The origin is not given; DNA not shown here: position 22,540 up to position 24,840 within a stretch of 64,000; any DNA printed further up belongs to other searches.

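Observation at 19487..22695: Tandem paralogous 530-aa Cys-rich proteins with an internally duplicated module, no family match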

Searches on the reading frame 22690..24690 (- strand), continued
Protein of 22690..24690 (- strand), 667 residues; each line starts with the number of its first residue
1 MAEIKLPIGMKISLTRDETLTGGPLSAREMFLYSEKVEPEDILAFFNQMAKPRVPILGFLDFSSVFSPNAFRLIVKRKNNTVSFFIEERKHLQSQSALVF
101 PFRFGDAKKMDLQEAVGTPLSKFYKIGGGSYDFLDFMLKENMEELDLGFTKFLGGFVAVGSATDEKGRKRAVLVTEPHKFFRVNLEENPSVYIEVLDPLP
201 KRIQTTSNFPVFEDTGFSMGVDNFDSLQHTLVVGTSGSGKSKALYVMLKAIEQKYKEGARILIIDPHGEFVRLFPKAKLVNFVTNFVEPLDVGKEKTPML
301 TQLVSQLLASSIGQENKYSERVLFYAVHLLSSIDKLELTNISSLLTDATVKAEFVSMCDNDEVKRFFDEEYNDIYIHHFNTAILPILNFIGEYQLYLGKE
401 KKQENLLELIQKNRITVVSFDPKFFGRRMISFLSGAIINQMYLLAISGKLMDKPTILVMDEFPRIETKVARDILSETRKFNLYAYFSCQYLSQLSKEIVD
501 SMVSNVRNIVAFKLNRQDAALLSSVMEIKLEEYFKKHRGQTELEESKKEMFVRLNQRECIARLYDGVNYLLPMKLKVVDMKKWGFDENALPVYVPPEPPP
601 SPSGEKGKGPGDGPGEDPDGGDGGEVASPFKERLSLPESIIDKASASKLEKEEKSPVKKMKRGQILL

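Call 84: find_homologous_proteins(query=L077:9175-9993:+, max_evalue=0.001)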
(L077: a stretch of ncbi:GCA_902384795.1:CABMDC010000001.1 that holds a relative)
Query L077:9175-9993:+ (273 aa): 46 proteins with E <= 0.001 among 622 candidates.
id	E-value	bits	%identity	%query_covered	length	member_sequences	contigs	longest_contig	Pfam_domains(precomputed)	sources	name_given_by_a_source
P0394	3.5e-185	632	100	100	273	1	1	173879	-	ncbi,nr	ncbi:Uncharacterised protein [Candidatus Gugararchaeum adminiculabundum]|nr:Uncharacterised protein 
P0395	2.2e-79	285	49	91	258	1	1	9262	-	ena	-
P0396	7.4e-77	277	37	90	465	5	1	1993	-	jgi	jgi:hypothetical protein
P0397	8.0e-74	267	48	94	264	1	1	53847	-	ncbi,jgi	jgi:hypothetical protein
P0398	2.9e-73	265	48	91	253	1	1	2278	-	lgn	-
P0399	3.2e-72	261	47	92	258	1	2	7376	-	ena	-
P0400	5.0e-71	257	49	93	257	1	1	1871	-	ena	-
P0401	1.4e-70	256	47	92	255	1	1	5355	-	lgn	-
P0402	3.0e-67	245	48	92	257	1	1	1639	-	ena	-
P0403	2.3e-65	239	46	91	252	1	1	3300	-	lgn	-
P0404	1.8e-64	236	43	92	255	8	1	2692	-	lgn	-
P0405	2.1e-63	232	44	92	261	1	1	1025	-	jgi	-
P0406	5.4e-62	228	43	91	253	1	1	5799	-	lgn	-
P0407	6.5e-62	227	43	90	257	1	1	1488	-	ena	-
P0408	7.6e-60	221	41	90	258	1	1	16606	-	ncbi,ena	-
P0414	2.4e-56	209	45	86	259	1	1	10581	-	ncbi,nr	ncbi:MAG: hypothetical protein M1530_04390 [Candidatus Marsarchaeota archaeon]|nr:hypothetical prote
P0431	2.5e-48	183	40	93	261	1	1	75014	-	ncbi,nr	ncbi:Uncharacterised protein [uncultured archaeon]|nr:Uncharacterised protein [uncultured archaeon]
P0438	1.4e-27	115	34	91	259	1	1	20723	-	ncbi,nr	ncbi:Uncharacterised protein [uncultured archaeon]|nr:Uncharacterised protein [uncultured archaeon]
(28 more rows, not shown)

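Call 85: find_encoding_contigs(protein=P0414, flank=6000, max_places=1)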
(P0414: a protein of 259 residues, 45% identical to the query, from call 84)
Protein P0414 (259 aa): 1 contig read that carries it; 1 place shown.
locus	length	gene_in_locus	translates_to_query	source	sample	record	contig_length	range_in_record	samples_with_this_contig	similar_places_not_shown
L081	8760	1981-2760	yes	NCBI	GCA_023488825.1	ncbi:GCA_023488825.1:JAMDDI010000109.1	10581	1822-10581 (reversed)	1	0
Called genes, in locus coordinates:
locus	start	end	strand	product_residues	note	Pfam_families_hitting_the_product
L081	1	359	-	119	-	PF13404:HTH_AsnC-type, PF13412:HTH_24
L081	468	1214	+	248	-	-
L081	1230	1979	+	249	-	-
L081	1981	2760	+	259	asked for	-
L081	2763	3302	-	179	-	PF13432:TPR_16, PF13181:TPR_8 (faint), PF12895:ANAPC3, PF23914:TPR_CcmH_CycH, PF07719:TPR_2 (weak), PF13428:TPR_14 (weak), PF13414:TPR_11 (weak), PF14559:TPR_19, +4 more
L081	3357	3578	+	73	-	-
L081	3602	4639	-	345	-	PF00482:T2SSF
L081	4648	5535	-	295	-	PF00482:T2SSF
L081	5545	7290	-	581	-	PF00437:T2SSE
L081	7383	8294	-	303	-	-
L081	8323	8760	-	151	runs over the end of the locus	-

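Call 86: find_encoding_contigs(protein=P0397, flank=6000, max_places=1)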
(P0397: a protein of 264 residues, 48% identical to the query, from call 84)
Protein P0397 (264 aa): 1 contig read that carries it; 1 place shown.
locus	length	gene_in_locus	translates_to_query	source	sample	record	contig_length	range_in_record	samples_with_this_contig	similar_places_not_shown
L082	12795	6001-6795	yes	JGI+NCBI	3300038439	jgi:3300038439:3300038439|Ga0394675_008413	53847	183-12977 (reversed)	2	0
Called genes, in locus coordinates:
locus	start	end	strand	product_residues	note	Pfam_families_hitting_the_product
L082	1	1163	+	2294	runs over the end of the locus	-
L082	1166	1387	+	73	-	-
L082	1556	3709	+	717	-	-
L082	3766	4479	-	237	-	PF01513:NAD_kinase (faint), PF20143:NAD_kinase_C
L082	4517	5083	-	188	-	PF12706:Lactamase_B_2, PF13483:Lactamase_B_3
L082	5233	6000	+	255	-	-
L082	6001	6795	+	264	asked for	-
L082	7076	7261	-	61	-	-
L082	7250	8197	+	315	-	PF01916:DS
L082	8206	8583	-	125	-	PF01592:NifU_N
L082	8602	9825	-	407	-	PF00266:Aminotran_5, PF01053:Cys_Met_Meta_PP (faint), PF01041:DegT_DnrJ_EryC1 (weak)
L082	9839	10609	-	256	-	PF02463:SMC_N (faint), PF00005:ABC_tran, PF13304:AAA_21 (faint)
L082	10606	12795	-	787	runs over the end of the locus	PF14528:LAGLIDADG_3 (faint), PF19295:SufBD_N, PF13403:Hint_2 (weak), PF14890:Intein_splicing, PF01458:SUFBD_core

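Call 87: find_encoding_contigs(protein=P0431, flank=6000, max_places=1)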
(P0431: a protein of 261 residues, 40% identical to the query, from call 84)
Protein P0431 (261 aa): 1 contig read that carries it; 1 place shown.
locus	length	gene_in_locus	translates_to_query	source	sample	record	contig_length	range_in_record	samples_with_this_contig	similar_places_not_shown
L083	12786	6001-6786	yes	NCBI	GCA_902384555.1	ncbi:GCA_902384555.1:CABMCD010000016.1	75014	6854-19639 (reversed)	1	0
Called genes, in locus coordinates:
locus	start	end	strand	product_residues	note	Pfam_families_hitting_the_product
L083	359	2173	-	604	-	PF01011:PQQ (faint), PF13570:Beta-prop_ACSF4, PF13360:PQQ_2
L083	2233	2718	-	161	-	PF03946:Ribosomal_L11_N, PF00298:Ribosomal_L11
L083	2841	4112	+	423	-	PF00890:FAD_binding_2 (faint), PF01266:DAO (faint), PF01494:FAD_binding_3, PF04820:Trp_halogenase (faint), PF12831:FAD_oxidored (weak), PF13450:NAD_binding_8 (weak), PF22578:GGR_cat (weak)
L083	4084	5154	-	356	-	PF01047:MarR (faint), PF13404:HTH_AsnC-type, PF13412:HTH_24, PF13404:HTH_AsnC-type, PF13412:HTH_24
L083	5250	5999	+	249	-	-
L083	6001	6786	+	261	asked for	-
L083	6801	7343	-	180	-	PF25060:ARM_TT21_2nd (faint), PF13432:TPR_16, PF12895:ANAPC3, PF23914:TPR_CcmH_CycH, PF07719:TPR_2 (weak), PF13428:TPR_14 (weak), PF13414:TPR_11 (weak), PF14559:TPR_19, +8 more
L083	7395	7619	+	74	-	-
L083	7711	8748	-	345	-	PF00482:T2SSF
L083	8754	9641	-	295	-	PF00482:T2SSF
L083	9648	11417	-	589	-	PF00437:T2SSE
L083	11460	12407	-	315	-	-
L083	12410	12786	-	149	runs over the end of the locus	-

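Call 88: find_encoding_contigs(protein=P0438, flank=6000, max_places=1)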
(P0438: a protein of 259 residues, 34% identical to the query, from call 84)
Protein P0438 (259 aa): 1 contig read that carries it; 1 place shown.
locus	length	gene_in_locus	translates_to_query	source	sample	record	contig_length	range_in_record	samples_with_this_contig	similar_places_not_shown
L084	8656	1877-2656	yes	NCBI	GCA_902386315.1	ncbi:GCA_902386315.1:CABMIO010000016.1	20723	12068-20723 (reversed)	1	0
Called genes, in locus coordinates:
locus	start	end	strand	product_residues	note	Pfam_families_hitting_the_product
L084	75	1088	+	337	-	-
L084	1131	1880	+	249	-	-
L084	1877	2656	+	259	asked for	-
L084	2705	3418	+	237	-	-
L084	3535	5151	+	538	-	PF02518:HATPase_c, PF13589:HATPase_c_3, PF09239:Topo-VIb_trans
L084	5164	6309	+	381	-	PF04406:TP6A_N, PF20768:Topo_VI_alpha (weak), PF21180:TOP6A-Spo11_Toprim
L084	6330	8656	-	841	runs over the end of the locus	-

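Call 90: find_encoding_contigs(protein=P0132, flank=10000, max_places=1)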
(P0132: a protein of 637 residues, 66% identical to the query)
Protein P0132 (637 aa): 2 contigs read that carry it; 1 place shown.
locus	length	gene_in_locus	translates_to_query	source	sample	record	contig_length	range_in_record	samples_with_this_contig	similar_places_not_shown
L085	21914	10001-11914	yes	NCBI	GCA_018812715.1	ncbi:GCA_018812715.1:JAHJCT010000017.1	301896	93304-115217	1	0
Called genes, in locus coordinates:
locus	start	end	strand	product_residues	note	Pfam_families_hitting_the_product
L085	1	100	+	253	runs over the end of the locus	PF11345:DUF3147 (faint)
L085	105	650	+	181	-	PF00561:Abhydrolase_1, PF06821:Ser_hydrolase, PF12697:Abhydrolase_6 (weak)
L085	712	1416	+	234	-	PF14528:LAGLIDADG_3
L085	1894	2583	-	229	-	PF01255:Prenyltransf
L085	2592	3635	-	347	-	PF06849:DUF1246, PF06973:DUF1297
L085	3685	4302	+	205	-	-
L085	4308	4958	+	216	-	-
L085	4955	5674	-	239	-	-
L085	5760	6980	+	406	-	PF00483:NTP_transferase, PF12804:NTP_transf_3, PF24894:Hexapep_GlmU (faint), PF00132:Hexapep (faint), PF25084:LbH_EIF2B, PF25087:GMPPB_C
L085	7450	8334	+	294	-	-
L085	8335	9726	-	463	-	PF00291:PALP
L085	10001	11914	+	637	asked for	PF01935:DUF87, PF10412:TrwB_AAD_bind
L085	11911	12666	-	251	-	-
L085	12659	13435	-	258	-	-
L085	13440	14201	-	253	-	-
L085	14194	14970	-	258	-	-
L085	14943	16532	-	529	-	-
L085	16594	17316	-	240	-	PF04967:HTH_10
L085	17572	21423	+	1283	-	-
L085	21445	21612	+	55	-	-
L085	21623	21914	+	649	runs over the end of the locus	-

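Call 91: find_encoding_contigs(protein=P0168, flank=10000, max_places=1)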
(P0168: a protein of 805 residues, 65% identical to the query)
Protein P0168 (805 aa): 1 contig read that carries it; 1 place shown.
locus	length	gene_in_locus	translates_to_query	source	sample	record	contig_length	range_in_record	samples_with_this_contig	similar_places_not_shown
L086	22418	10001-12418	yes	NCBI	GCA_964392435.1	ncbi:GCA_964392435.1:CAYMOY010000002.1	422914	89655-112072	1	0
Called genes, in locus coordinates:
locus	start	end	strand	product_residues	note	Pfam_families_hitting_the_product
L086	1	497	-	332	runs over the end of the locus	PF04321:RmlD_sub_bind, PF01073:3Beta_HSD, PF01370:Epimerase, PF02719:Polysacc_synt_2 (weak), PF07993:NAD_binding_4 (faint), PF16363:GDP_Man_Dehyd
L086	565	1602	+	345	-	PF00288:GHMP_kinases_N, PF08544:GHMP_kinases_C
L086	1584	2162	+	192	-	PF13580:SIS_2, PF01380:SIS (weak)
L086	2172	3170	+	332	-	PF13439:Glyco_transf_4, PF13579:Glyco_trans_4_4 (weak), PF00534:Glycos_transf_1, PF13692:Glyco_trans_1_4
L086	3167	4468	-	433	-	PF00483:NTP_transferase, PF12804:NTP_transf_3, PF00702:Hydrolase (weak), PF13419:HAD_2 (faint), PF13242:Hydrolase_like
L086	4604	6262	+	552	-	PF01943:Polysacc_synt, PF01554:MatE (faint), PF13440:Polysacc_synt_3, PF03023:MurJ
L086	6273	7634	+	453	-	PF02878:PGM_PMM_I, PF02879:PGM_PMM_II, PF02880:PGM_PMM_III, PF00408:PGM_PMM_IV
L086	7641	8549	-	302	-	PF03547:Mem_trans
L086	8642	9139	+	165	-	-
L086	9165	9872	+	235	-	PF00483:NTP_transferase, PF12804:NTP_transf_3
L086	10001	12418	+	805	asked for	PF01935:DUF87, PF10412:TrwB_AAD_bind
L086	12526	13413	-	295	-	PF01073:3Beta_HSD, PF01370:Epimerase, PF02719:Polysacc_synt_2, PF04321:RmlD_sub_bind, PF13460:NAD_binding_10, PF16363:GDP_Man_Dehyd, PF07993:NAD_binding_4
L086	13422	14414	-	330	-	PF00953:Glycos_transf_4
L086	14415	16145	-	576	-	-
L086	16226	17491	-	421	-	PF00368:HMG-CoA_red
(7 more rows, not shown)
